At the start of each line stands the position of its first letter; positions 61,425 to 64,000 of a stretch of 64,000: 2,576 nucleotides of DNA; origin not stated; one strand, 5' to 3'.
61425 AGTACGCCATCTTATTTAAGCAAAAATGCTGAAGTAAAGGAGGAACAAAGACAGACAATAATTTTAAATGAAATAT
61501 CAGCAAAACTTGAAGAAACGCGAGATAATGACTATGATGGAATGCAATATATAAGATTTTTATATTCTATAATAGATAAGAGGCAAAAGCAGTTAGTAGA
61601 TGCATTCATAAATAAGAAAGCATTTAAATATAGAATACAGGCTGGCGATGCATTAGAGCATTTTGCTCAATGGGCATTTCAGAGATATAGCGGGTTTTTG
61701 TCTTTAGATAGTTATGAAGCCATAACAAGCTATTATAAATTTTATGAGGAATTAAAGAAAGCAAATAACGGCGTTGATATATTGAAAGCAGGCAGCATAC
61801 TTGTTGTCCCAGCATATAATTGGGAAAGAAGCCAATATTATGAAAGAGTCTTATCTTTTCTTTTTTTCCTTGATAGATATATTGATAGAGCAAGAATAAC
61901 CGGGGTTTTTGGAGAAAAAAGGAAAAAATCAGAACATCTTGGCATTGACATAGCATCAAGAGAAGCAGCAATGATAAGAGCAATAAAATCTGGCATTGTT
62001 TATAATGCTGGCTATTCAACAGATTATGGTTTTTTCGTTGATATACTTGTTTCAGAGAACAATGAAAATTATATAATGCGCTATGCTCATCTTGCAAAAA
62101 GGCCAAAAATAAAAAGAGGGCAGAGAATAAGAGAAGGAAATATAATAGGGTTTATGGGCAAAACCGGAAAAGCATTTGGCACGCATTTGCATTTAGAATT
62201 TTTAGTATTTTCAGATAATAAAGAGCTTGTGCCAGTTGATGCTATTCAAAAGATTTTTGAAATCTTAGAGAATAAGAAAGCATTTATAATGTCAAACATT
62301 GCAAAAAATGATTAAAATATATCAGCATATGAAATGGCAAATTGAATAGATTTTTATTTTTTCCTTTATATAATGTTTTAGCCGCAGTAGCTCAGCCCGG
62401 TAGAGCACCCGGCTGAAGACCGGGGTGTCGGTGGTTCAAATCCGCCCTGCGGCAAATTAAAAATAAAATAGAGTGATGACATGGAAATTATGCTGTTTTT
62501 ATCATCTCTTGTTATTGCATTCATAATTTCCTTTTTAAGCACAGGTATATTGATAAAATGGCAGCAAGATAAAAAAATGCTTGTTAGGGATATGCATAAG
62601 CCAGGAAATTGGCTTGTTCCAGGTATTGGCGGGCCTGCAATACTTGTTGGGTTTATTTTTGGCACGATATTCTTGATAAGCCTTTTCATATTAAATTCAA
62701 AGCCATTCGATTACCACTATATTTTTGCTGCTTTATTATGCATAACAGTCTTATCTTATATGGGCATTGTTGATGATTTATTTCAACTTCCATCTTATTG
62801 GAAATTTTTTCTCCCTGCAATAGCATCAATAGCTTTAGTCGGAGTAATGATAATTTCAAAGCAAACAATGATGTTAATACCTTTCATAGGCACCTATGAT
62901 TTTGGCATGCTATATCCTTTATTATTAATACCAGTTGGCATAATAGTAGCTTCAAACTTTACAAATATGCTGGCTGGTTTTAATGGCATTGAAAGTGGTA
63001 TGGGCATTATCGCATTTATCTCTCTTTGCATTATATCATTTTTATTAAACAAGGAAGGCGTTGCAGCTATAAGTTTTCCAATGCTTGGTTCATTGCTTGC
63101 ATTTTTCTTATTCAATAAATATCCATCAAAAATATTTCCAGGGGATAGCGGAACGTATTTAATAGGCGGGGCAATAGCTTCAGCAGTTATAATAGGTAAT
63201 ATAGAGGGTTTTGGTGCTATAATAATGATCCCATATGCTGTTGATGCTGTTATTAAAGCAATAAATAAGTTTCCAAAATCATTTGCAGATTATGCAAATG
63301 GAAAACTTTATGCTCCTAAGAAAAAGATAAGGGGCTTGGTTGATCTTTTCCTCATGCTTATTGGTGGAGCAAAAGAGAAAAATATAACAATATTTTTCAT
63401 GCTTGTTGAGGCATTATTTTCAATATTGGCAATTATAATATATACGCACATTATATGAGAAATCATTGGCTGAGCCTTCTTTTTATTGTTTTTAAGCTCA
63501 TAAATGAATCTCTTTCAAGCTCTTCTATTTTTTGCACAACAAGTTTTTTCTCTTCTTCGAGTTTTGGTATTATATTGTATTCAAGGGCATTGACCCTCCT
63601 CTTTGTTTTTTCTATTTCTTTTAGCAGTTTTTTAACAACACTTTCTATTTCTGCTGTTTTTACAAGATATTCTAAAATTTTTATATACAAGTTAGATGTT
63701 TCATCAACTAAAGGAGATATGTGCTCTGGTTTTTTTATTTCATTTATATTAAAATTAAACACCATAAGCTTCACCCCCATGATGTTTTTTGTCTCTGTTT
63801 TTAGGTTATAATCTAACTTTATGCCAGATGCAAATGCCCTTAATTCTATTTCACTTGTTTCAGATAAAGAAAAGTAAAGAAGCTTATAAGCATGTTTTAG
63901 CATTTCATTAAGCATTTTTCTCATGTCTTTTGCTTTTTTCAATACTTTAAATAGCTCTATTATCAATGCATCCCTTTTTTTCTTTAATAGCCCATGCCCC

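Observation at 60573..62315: ParA/MinD-like ATPase fused through a Q-rich linker and TM helix to an M23 (LytM) peptidase domain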

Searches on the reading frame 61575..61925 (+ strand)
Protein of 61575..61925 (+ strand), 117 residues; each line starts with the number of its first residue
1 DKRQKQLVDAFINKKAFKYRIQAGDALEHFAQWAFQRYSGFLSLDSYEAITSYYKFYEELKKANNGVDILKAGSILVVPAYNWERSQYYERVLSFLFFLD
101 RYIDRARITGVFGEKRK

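Call 22: find_homologous_proteins(query=A3, max_evalue=0.01)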
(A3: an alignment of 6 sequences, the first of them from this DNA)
Query A3 (6 sequences): 481 candidates shared short words with the query, none scored E <= 0.01.
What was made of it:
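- Tried and rejected: It returned nothing, not even the members themselves (call 22).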

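Call 23: search_protein_families(library=pfam, alignment_id=A3, max_evalue=10)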
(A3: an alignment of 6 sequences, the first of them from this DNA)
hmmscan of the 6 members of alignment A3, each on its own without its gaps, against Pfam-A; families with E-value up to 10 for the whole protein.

A. member 1, seq(117 aa): 1 family
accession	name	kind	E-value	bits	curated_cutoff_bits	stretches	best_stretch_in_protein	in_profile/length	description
PF24087.1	DUF7372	-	0.022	15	27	1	13-37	8-32/53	Domain of unknown function (DUF7372)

B. families by the number of members that match (of 6 scanned): 7 families
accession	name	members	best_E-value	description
PF01476.26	LysM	2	0.0042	LysM domain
PF23457.1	LysM2_NFP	1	0.011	NFP LysM2 domain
PF24087.1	DUF7372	1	0.022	Domain of unknown function (DUF7372)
PF15894.10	SgrT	1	0.078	Inhibitor of glucose uptake transporter SgrT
PF00998.28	RdRP_3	1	0.13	Viral RNA dependent RNA polymerase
PF12927.12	DUF3835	1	0.14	Domain of unknown function (DUF3835)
PF23472.1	LysM2_CERK1_LYK3_4_5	1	0.15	LYK3/4/5 LysM2 domain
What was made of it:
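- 61605..61817 (+): LysM-like β-α-α-β module (aa 345-415) with the family signature WAFQR (aa 367-371). Pfam LysM is weak in 2/6 members, best E=0.004 (call 23).
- On LysM domain (Pfam PF01476): The window copy has none (call 23).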

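Call 28: find_related_loci(query=A3, collection=genome_contigs, flank=6000)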
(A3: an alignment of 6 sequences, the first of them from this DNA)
Query A3 (117 aa) in genome_contigs; peptide patterns used: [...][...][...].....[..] (x = any residue, [..] = any of these).
29 stretches matched a pattern; 3 encode a relative of the query (tblastn E <= 1e-3); 3 distinct loci.
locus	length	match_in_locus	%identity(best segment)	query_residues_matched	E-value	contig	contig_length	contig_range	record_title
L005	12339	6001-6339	35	8-116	9e-17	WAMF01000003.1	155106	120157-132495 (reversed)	MAG: Candidatus Micrarchaeota archaeon isolate S016_84_esom k151_236708, whole genome shotgun sequence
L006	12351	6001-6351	36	3-116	9e-17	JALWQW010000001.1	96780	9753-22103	MAG: Candidatus Micrarchaeota archaeon isolate M2_metabat1_scaf2bin.103 M2_NODE_118_length_96780_cov_3.252098, whole gen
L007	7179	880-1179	28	11-112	6e-10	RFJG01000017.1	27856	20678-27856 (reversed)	MAG: Methanobacteriota archaeon isolate J096 k99_365824, whole genome shotgun sequence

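Call 29: find_related_loci(query=A3, collection=metagenome_contigs, flank=6000)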
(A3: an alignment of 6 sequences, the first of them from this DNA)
Query A3 (117 aa) in metagenome_contigs; peptide patterns used: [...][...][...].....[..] (x = any residue, [..] = any of these).
34 stretches matched a pattern, but none encodes a relative of the query by tblastn (E <= 1e-3).
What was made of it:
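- Tried and rejected: Metagenome contigs with the WAFQR pattern: none (call 29).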

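Call 45: predict_structure(alignment_id=A3)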
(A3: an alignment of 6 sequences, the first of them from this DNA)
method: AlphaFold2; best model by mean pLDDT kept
length: 117 residues; sequences in the alignment: 6
mean_pLDDT: 83.9   pTM: 0.80
mean pLDDT of the five models: 83.9, 83.5, 82.7, 82.5, 80.2
residues with pLDDT >= 90: 53; 70-90: 44; 50-70: 19; < 50: 1
segments of 3 or more residues with pLDDT < 50: none
pLDDT, mean of each block of 10 residues (from residue 1): 70 92 82 92 90 95 85 90 94 86 64 59
secondary structure, 60 per line:
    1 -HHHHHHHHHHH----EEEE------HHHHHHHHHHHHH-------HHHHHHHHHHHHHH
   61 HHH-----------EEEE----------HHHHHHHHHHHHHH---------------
elements in order: H2-12 E17-20 H27-39 H47-63 E75-78 H89-102

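Call 47: fold_search(model_id=the predicted structure, library=pdb)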
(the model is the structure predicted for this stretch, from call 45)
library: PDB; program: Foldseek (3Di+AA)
matches with E <= 10: 50; with E <= 0.001: 0
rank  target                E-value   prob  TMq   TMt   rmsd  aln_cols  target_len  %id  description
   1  6q40_A                4.9e-02  0.97  0.36  0.51   5.5        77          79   16  A secreted LysM effector of the wheat pathogen Zymoseptoria tritici protects the fungal hyphae against chitinase hydro (released 2019-10-16)
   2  6q40_D                8.2e-02  0.94  0.36  0.51   5.4        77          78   16  A secreted LysM effector of the wheat pathogen Zymoseptoria tritici protects the fungal hyphae against chitinase hydro (released 2019-10-16)
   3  7b5h_AK               2.5e-01  0.72  0.36  0.20   4.1        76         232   18  Cryo-EM structure of the contractile injection system base plate from Anabaena PCC7120 (released 2022-02-23)
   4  4xcm_B                2.6e-01  0.95  0.33  0.18   3.1        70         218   16  Crystal structure of the putative NlpC/P60 D,L endopeptidase from T. thermophilus (released 2015-01-14)
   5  8rhf_A                2.6e-01  0.82  0.34  0.13  11.5        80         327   22  Lytic Transglycosylase MltD of Pseudomonas aeruginosa bound to the Natural Product Bulgecin A, with two LysM domains (released 2024-04-17)
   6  4uz2_A                5.7e-01  0.84  0.33  0.39   3.1        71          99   15  Crystal structure of the N-terminal LysM domains from the putative NlpC/P60 D,L endopeptidase from T. thermophilus (released 2015-01-14)
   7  7aeb_M                6.1e-01  0.41  0.37  0.21   6.2        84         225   23  Cryo-EM structure of an extracellular contractile injection system in marine bacterium Algoriphagus machipongonensis,  (released 2022-02-16)
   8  3e20_B                6.1e-01  0.07  0.24  0.14  15.5       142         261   10  Crystal structure of S.pombe eRF1/eRF3 complex (released 2009-05-19)
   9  8da2                  1.3e+00  0.07  0.25  0.11  13.2        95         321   22  Acinetobacter baumannii L,D-transpeptidase (released 2022-09-14)
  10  6sg9_CJ               1.9e+00  0.30  0.30  0.06   6.1        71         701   21  Head domain of the mt-SSU assemblosome from Trypanosoma brucei (released 2019-09-18)
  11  2mq6_MODEL_1_A        2.5e+00  0.04  0.24  0.21  13.7       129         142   10  Solution structure of Y125F mutant of eRF1 N-domain (released 2015-06-17)
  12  5ls2_B                2.9e+00  0.03  0.18  0.12  14.2       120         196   17  Receptor mediated chitin perception in legumes is functionally seperable from Nod factor perception (released 2017-08-23)
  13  7w5z_K                2.9e+00  0.03  0.21  0.14  15.1       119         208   14  Cryo-EM structure of Tetrahymena thermophila mitochondrial complex IV, composite dimer model (released 2022-04-06)
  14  7pvc_MODEL_1_A        3.0e+00  0.25  0.34  0.26   3.5        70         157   18  The structure of Kbp.K from E. coli with potassium bound. (released 2021-10-13)
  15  4zl8                  3.0e+00  0.02  0.19  0.13  15.4        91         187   12  Crystal structure of Pseudomonas aeruginosa DsbA E82I: Crystal II (released 2015-12-09)
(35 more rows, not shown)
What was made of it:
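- On LysM domain (Pfam PF01476): The helices are longer than canonical (call 47).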

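Call 79: find_related_loci(query=A3, collection=viral_contigs, flank=5000)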
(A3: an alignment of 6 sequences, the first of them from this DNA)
Query A3 (117 aa) in viral_contigs; peptide patterns used: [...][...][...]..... (x = any residue, [..] = any of these).
67 stretches matched a pattern, but none encodes a relative of the query by tblastn (E <= 1e-3).
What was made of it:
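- Tried and rejected: Viral contigs: none (call 79).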

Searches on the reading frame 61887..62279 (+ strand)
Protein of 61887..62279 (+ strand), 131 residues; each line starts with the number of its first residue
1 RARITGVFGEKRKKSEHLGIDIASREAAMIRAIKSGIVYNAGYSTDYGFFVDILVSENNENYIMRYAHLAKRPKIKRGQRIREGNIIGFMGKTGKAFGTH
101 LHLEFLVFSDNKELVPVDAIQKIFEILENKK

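Call 58: search_solved_structures(query=window:61887-62279:+, max_evalue=0.001, show_alignments=4)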
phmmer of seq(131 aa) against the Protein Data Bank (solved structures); distinct sequences matched with E-value up to 0.001: 29.
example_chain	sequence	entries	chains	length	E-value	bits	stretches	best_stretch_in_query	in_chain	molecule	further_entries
4qp5_A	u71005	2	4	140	4.5e-10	43.2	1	16-110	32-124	Lysostaphin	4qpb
6jmx_A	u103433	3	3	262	8.8e-10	42.3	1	8-126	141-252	Peptidase M23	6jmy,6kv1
5nmy_A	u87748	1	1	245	1.1e-09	42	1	16-110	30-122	Lysostaphin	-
4lxc_A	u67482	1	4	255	1.2e-09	41.9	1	16-110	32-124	Lysostaphin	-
4rny_A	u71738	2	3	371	2.2e-09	41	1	14-121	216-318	Conserved hypothetical secreted protein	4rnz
6rk4_A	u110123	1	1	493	4.6e-09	40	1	16-110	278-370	Lysostaphin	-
2b44_A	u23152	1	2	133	1e-08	38.8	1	8-105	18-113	Glycyl-glycine endopeptidase lytM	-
2b0p_A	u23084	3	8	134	1e-08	38.8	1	8-105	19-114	Glycyl-glycine endopeptidase lytM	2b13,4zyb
6jn7_A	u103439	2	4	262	1.5e-08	38.3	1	8-126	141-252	Peptidase M23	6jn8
5kvp_A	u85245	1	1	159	1.5e-08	38.3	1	16-111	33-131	Zoocin A endopeptidase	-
5kqb_A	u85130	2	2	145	2e-08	37.9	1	2-105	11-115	Peptidase M23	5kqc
6jmz_A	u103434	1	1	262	2.1e-08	37.8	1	8-126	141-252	Peptidase M23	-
6jn0_A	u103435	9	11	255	2.5e-08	37.6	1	8-126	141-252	Peptidase M23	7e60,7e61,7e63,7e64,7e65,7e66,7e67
6ue4_A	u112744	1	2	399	2.7e-08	37.5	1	16-108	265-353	ShyA endopeptidase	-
6u2a_A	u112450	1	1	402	2.7e-08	37.4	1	16-108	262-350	ShyA endopeptidase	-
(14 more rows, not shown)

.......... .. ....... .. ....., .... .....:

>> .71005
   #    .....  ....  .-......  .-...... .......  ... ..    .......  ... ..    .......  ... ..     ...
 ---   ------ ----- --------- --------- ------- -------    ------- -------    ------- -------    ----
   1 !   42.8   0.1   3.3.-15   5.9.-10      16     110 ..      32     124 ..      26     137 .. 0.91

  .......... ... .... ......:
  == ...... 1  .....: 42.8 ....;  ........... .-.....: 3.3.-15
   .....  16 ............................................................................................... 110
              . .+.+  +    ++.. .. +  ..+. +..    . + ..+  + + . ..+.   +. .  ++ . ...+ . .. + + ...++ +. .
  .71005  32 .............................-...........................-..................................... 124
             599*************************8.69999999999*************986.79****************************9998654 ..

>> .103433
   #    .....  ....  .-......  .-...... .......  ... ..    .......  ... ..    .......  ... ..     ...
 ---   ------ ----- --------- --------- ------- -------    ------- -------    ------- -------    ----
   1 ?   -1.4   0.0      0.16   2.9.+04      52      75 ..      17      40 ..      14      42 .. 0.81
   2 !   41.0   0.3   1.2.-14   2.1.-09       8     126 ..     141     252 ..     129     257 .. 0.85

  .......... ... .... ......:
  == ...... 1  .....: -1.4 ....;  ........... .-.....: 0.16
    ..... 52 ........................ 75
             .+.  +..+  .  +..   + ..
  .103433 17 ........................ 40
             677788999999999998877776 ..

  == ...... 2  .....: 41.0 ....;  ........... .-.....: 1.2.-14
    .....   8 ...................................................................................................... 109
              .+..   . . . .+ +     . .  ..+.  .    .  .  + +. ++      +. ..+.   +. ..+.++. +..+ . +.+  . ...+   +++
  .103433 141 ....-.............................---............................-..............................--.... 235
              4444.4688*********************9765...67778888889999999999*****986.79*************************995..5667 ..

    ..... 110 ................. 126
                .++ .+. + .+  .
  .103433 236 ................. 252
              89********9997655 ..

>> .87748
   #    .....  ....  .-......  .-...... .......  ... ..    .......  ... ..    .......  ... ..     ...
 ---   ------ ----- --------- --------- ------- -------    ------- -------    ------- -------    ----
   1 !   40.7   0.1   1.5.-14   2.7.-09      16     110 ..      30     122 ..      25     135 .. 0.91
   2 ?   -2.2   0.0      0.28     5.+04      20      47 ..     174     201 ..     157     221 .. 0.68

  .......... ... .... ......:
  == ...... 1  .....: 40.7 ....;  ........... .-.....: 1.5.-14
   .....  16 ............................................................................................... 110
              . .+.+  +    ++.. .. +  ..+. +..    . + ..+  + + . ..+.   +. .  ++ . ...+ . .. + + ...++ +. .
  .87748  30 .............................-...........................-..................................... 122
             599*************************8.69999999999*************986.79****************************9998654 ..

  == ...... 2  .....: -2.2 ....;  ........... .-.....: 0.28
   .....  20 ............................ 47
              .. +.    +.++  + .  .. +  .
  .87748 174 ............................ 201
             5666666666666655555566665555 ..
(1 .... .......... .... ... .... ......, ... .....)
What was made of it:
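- There is a LysM-like module upstream of M23 (calls 45, 47) and all catalytic residues are intact (call 58).
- On FtsEX-EnvC type hydrolase control system: All catalytic and zinc residues are intact (call 58).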

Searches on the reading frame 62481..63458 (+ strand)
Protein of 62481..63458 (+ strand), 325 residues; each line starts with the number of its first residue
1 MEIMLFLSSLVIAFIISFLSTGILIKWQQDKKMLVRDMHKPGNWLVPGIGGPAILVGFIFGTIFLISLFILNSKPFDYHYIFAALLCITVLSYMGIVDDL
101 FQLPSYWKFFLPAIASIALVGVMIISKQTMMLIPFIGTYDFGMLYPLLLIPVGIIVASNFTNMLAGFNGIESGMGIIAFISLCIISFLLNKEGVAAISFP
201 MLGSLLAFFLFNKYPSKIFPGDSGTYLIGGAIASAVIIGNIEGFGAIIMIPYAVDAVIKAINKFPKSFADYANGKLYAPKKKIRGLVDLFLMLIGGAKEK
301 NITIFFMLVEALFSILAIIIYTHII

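Call 3: search_protein_families(library=pfam, proteins=[window:62481-63458:+], max_evalue=0.1)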
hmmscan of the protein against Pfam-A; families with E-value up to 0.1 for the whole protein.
window:62481-63458:+ (325 aa): 1 family
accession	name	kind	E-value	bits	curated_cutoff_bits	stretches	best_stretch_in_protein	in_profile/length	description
PF00953.26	Glycos_transf_4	-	1e-34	120.3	27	1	82-239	2-159/160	Glycosyl transferase family 4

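Call 82: search_protein_families(library=ncbifam, proteins=[window:62481-63458:+], max_evalue=0.00001)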
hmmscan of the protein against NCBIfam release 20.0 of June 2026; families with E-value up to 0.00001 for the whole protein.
window:62481-63458:+ (325 aa): 3 families
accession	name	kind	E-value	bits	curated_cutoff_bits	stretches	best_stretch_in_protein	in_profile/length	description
NF053644.1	MraY_archaea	equivalog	1.5e-15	57.3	450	1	118-249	158-285/340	pseudomurein biosynthesis MraY family phospho-N-acetylmuramoyl-pentapeptide-transferase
TIGR00445.1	mraY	equivalog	2.7e-10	40.2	192.05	1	60-242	44-248/321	phospho-N-acetylmuramoyl-pentapeptide-transferase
TIGR02380.1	ECA_wecA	exception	1e-09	38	326.05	1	5-233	7-223/346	UDP-N-acetylglucosamine--undecaprenyl-phosphate N-acetylglucosaminephosphotransferase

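Call 83: search_solved_structures(query=window:62481-63455:+, max_evalue=0.001)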
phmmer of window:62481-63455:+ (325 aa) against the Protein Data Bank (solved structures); distinct sequences matched with E-value up to 0.001: 6.
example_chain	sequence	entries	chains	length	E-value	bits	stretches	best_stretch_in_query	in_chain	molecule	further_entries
5lev_A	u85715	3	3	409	6.9e-12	48.5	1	34-251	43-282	UDP-N-acetylglucosamine--dolichyl-phosphate N-acetylglucosaminephosphotransferase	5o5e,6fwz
6fm9_A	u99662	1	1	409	1.2e-11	47.6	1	34-251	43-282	UDP-N-acetylglucosamine--dolichyl-phosphate N-acetylglucosaminephosphotransferase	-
6bw5_A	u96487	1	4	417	1.3e-11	47.5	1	34-251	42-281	UDP-N-acetylglucosamine--dolichyl-phosphate N-acetylglucosaminephosphotransferase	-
9znn_A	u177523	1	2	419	1.4e-11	47.5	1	34-251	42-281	UDP-N-acetylglucosamine--dolichyl-phosphate N-acetylglucosaminephosphotransferase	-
6bw6_A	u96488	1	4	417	1.9e-10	43.7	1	34-251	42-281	UDP-N-acetylglucosamine--dolichyl-phosphate N-acetylglucosaminephosphotransferase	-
5jnq_A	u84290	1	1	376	5.4e-09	38.9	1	8-258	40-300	Phospho-N-acetylmuramoyl-pentapeptide-transferase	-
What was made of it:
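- Tried and rejected: It scores 57 bits against a cut-off of 450, and its best solved relative is dolichyl-P GlcNAc-1-P transferase (calls 82, 83).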

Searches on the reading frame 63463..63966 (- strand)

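Call 3: search_protein_families(library=pfam, proteins=[window:63463-63966:-], max_evalue=0.1)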
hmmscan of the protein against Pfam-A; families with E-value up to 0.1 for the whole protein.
window:63463-63966:- (167 aa): 3 families
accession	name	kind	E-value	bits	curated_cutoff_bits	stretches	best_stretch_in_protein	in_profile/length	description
PF01813.22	ATP-synt_D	-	1.7e-32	113.3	25.7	1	2-163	27-196/196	ATP synthase subunit D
PF17127.10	DUF5106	-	0.017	16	28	0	87-123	59-94/151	Domain of unknown function (DUF5106)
PF09637.15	Med18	-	0.066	13.6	21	0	92-155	74-138/243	Med18 protein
